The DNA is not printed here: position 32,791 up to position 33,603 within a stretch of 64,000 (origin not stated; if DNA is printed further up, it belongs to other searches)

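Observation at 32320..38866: Operon coupling a Baeyer-Villiger monooxygenase to a split ThDP-dependent (ComD/ComE-like) decarboxylase, with cupin, ABC1 kinase and PepF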

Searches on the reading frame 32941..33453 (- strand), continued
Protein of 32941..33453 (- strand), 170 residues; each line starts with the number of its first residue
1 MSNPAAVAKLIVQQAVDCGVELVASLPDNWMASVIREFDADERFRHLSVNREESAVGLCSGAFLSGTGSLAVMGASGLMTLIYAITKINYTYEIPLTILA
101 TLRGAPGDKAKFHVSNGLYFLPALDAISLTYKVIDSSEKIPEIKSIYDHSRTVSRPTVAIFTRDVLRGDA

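Call 79: search_protein_families(library=ncbifam, proteins=[L063:6368-7120:+, L066:9221-9991:+, L072:4209-5111:+, L059:14292-15314:+, L027:15-1451:+, L056:5389-6813:+, L028:15039-16760:-, L042:7856-8899:-, L023:7105-8805:+, L027:1470-2489:+], max_evalue=1e-10)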
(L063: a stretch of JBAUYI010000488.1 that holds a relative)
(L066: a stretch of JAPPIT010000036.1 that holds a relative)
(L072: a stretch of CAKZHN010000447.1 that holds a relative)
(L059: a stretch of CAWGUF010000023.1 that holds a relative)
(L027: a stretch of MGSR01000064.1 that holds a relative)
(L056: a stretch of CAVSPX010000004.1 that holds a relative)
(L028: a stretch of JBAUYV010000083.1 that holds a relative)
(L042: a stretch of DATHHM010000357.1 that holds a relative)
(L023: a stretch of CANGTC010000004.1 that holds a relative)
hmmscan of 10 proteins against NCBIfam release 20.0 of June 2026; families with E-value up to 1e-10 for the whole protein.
L063:6368-7120:+ (250 aa): 14 families
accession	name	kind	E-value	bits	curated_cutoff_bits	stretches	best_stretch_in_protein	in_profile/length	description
NF005484.0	PRK07090.1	equivalog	4.2e-32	111.5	261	1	8-240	27-255/260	aldolase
NF004855.0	PRK06208.1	subfamily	2.6e-31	108.9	255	1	7-235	35-264/274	class II aldolase/adducin family protein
NF005451.0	PRK07044.1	subfamily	2.7e-25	88.9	207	1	8-239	15-250/256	aldolase II superfamily protein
NF005186.0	PRK06661.1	equivalog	1.4e-23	83.8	339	1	20-217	11-210/235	hypothetical protein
NF005123.0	PRK06557.1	subfamily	4.4e-23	82.1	251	1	33-214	30-212/223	L-ribulose-5-phosphate 4-epimerase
NF005689.0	PRK07490.1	equivalog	3.1e-22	78.9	260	1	12-224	11-226/248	hypothetical protein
NF005068.0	PRK06486.1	equivalog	4.3e-19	68.8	269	1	17-222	29-237/262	aldolase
NF053537.1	DhpthDcsPhtC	equivalog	6.3e-19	68.3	200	1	19-195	4-191/232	3,4-dihydroxyphthalate decarboxylase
NF053831.1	RU1PAldHalo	equivalog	6.6e-14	51.8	300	1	61-209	46-194/208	ribulose-1-phosphate aldolase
NF005302.0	PRK06833.1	equivalog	6.6e-13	48.6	264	1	63-185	53-174/214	L-fuculose-phosphate aldolase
NF040649.1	FucA_Meth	equivalog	8.1e-13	48.7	250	1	61-192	45-171/179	L-fuculose phosphate aldolase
NF006413.0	PRK08660.1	equivalog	1.4e-12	47.8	203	1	24-198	11-178/184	aldolase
NF006047.0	PRK08193.1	subfamily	2e-12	47.2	257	1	61-217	50-219/231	L-ribulose-5-phosphate 4-epimerase AraD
NF006208.0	PRK08333.1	equivalog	1.4e-11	44.4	267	1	61-192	48-178/189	aldolase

L066:9221-9991:+ (256 aa): 7 families
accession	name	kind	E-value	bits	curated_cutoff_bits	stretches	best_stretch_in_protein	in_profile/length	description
NF004855.0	PRK06208.1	subfamily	5.8e-22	78.2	255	1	28-241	46-255/274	class II aldolase/adducin family protein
NF053537.1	DhpthDcsPhtC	equivalog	1.1e-20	74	200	1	28-230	3-211/232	3,4-dihydroxyphthalate decarboxylase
NF005186.0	PRK06661.1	equivalog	2.6e-18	66.6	339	1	26-225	7-202/235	hypothetical protein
NF005484.0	PRK07090.1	equivalog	2.3e-16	59.9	261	1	27-246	33-246/260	aldolase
NF005451.0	PRK07044.1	subfamily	2.5e-15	56.2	207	1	28-246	25-242/256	aldolase II superfamily protein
NF005123.0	PRK06557.1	subfamily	2.9e-14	53.2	251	1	23-234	9-216/223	L-ribulose-5-phosphate 4-epimerase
NF053831.1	RU1PAldHalo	equivalog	3.4e-13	49.5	300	1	68-235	45-204/208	ribulose-1-phosphate aldolase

L072:4209-5111:+ (300 aa): 3 families
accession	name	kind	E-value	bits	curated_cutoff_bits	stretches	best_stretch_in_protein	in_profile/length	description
NF007104.0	PRK09553.1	equivalog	4.8e-47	160.5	313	1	24-295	6-279/282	taurine dioxygenase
NF045815.1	Neo-PentlctneFsynPtlD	equivalog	3.1e-44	151.5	550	1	29-287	8-284/301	neopentalenolactone/pentalenolactone F synthase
NF049937.1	CMthFAOxDecarbScoE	equivalog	1.3e-16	60.6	400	0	30-172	9-150/295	(3R)-3-[(carboxymethyl)amino]fatty acid oxygenase/decarboxylase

L059:14292-15314:+ (340 aa): 2 families
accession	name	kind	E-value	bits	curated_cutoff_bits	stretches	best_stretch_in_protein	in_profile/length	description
TIGR01728.1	SsuA_fam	subfamily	5.5e-32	111.1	163.5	1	73-334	27-285/290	aliphatic sulfonate ABC transporter substrate-binding protein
TIGR02122.1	TRAP_TAXI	subfamily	5.5e-11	41.9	84.35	1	78-205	63-195/320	TAXI family TRAP transporter solute-binding subunit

L027:15-1451:+ (478 aa): 24 families
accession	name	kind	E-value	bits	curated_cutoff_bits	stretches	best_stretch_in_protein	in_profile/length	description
NF004701.0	PRK06038.1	equivalog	2.2e-78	263.9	609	2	176-447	153-424/432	N-ethylammeline chlorohydrolase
NF005557.0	PRK07228.1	equivalog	6.7e-74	249.2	522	1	2-450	12-438/445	5'-deoxyadenosine deaminase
NF006055.0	PRK08203.1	equivalog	2.3e-71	240.7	532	1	1-444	15-445/455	8-oxoguanine deaminase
NF006252.0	PRK08393.1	equivalog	9e-69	232.5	617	1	15-440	23-414/424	N-ethylammeline chlorohydrolase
NF006549.0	PRK09045.1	equivalog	1.1e-61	208.9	540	2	202-445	191-435/444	TRZ/ATZ family hydrolase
NF004995.0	PRK06380.1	subfamily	5.8e-60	203.4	567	2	181-438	154-412/418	metal-dependent hydrolase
NF009059.0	PRK12393.1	equivalog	2e-50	171.8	543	1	31-449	44-455/460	amidohydrolase family protein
NF006056.0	PRK08204.1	subfamily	1.1e-48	166.1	391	1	1-450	13-441/449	hypothetical protein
NF005211.0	PRK06687.1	equivalog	1.9e-48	165.3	703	1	189-430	173-414/419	TRZ/ATZ family protein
NF005540.0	PRK07203.1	equivalog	2.4e-47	161.6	444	2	182-442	172-431/444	putative aminohydrolase SsnA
TIGR03314.1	Se_ssnA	subfamily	1.7e-46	159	455.5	1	2-441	10-429/441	putative selenium metabolism protein SsnA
NF012037.0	PRK15493.1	equivalog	8.6e-43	146.7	779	1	178-448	161-431/435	bifunctional S-methyl-5'-thioadenosine deaminase/S-adenosylhomocysteine deaminase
NF006681.0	PRK09229.1-2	equivalog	1.7e-39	135.8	362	1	40-435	47-435/451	formimidoylglutamate deiminase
NF004801.0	PRK06151.1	subfamily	3.9e-36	124.9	416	1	177-438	184-451/491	chlorohydrolase family protein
TIGR02967.1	guan_deamin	equivalog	7.3e-31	107.5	375.4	1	182-393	155-365/401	guanine deaminase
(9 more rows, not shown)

L056:5389-6813:+ (474 aa): 1 family
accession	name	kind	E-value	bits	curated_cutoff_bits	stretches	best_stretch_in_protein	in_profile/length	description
TIGR01015.1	hmgA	equivalog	5.5e-206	684.3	510.75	1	49-471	3-429/429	homogentisate 1,2-dioxygenase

L028:15039-16760:- (573 aa): 8 families
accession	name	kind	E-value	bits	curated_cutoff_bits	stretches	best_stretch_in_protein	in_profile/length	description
NF004784.0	PRK06131.1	subfamily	2e-250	832.1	539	1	10-572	3-565/576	dihydroxy-acid dehydratase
NF009559.0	PRK13016.1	equivalog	4.9e-211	701.9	882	1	17-572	10-566/578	L-arabinonate dehydratase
NF009560.0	PRK13017.1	subfamily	3.5e-180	600.1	684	1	27-571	23-579/595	dihydroxy-acid dehydratase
NF002068.0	PRK00911.1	subfamily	6.2e-143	477.2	644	1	33-565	19-553/559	dihydroxy-acid dehydratase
TIGR00110.1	ilvD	equivalog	3.2e-133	445.1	618.15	1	34-565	3-539/543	dihydroxy-acid dehydratase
NF009103.0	PRK12448.1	equivalog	2.7e-84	283.5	710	2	34-363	19-363/616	dihydroxy-acid dehydratase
TIGR03432.1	yjhG_yagF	hypoth_equivalog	1.3e-59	201.9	808.15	1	103-525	126-572/640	YjhG/YagF family D-xylonate dehydratase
TIGR01196.1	edd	equivalog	4.1e-59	200.4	708.25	1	80-553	102-581/601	phosphogluconate dehydratase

L042:7856-8899:- (347 aa): 0 families

L023:7105-8805:+ (566 aa): 2 families
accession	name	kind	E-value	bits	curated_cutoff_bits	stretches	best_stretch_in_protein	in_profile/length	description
TIGR00976.1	CocE_NonD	subfamily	1.6e-62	212.3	66.3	1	10-363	2-346/550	CocE/NonD family hydrolase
NF003780.0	PRK05371.1-1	subfamily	3e-20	72.2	642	0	15-179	71-246/594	Xaa-Pro dipeptidyl-peptidase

L027:1470-2489:+ (339 aa): 3 families
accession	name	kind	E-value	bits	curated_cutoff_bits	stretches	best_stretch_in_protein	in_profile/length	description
TIGR03261.1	phnS2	equivalog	1.3e-31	109.9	392.75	1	28-304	15-295/334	putative 2-aminoethylphosphonate ABC transporter substrate-binding protein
NF011620.1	PRK15046.1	equivalog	3.1e-21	75.5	310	1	36-293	26-288/334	2-aminoethylphosphonate ABC transporter substrate-binding protein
TIGR03227.1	PhnS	equivalog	1.1e-14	54.2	395.3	1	34-294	34-299/360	2-aminoethylphosphonate ABC transporter substrate-binding protein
